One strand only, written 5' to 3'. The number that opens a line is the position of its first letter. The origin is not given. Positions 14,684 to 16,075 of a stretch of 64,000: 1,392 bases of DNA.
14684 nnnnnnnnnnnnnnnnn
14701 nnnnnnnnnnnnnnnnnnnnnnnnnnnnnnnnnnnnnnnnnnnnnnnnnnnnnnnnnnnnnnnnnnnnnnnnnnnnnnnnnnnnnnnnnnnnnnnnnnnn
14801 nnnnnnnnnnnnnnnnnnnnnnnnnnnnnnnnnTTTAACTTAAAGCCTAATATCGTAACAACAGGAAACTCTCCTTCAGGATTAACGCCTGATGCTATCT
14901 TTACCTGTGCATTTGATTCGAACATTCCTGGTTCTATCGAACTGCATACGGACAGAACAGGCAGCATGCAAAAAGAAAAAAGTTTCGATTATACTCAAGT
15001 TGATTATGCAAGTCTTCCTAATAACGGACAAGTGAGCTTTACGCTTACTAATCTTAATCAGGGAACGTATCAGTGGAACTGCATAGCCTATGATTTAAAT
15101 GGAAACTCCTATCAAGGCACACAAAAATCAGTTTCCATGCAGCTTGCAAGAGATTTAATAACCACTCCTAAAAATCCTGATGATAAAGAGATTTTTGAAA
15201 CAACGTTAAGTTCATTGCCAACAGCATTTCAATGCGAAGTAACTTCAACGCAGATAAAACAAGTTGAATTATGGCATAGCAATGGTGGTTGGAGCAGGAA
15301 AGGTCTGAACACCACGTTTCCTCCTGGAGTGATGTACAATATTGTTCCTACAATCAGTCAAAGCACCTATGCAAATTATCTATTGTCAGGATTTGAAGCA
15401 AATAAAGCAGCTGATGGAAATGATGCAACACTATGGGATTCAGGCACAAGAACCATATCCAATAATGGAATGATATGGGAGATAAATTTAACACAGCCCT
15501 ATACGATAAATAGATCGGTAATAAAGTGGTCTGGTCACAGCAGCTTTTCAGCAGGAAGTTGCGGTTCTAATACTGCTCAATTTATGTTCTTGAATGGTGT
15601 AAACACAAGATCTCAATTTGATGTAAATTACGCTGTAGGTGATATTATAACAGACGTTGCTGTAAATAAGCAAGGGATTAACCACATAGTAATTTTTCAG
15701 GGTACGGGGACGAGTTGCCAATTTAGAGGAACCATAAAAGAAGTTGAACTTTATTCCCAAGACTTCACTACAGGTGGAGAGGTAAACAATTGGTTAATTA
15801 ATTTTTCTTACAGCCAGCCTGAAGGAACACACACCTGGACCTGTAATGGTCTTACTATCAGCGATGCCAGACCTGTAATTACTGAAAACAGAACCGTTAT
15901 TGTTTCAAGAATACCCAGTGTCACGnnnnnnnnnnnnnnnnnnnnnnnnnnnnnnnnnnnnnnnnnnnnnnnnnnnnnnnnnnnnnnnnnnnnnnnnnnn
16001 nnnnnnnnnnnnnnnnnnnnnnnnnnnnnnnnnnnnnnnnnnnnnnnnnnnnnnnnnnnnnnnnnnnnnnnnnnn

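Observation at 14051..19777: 1908-aa surface protein with LamG head, five DNA-level tandem Ig/Cys-knot repeats, poly-Gly hinge, C-terminal TM anchor and repeated cytoplasmic tail motif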

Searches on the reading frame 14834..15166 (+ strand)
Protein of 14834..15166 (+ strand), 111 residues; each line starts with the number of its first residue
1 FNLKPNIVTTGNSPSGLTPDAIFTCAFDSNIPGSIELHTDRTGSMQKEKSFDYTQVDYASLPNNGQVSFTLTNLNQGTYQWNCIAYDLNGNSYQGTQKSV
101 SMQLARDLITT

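Call 16: search_protein_families(library=pfam, proteins=[window:14834-15166:+], max_evalue=10)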
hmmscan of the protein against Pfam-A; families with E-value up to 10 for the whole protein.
window:14834-15166:+ (111 aa): 5 families
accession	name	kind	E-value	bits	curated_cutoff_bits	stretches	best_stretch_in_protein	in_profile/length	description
PF19077.6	Big_13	-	0.0028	18.6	27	1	55-98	51-96/102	Bacterial Ig-like domain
PF16640.11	Big_3_5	-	0.059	14.4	35.5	1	53-82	37-66/88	Bacterial Ig-like domain (group 3)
PF16541.10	AltA1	-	0.1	13.9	27.5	1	60-92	12-43/110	Alternaria alternata allergen 1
PF04239.17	DUF421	-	0.13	12.2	23.6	1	45-74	42-71/129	YetF C-terminal domain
PF07495.19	Y_Y_Y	-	0.16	12.3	26.6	1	64-96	27-57/65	Y_Y_Y domain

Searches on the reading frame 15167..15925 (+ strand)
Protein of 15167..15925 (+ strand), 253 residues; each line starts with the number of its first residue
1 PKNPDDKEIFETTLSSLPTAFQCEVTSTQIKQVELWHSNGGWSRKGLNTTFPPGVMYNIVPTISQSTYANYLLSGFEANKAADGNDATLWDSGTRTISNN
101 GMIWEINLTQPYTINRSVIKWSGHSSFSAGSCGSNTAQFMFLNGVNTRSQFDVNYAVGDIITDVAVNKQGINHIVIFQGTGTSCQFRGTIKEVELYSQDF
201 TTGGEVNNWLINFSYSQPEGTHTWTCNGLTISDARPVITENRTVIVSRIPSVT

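Call 16: search_protein_families(library=pfam, proteins=[window:15167-15925:+], max_evalue=10)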
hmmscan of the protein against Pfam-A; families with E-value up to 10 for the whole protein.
window:15167-15925:+ (253 aa): 2 families
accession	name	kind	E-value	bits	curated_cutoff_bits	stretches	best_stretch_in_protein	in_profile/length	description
PF22633.2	F5_F8_type_C_2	-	2.4e-06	28.5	27.8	1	80-139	1-51/91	NedA-like, galactose-binding domain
PF00754.31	F5_F8_type_C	-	4.9e-05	23.9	28.2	1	64-126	3-59/127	F5/8 type C domain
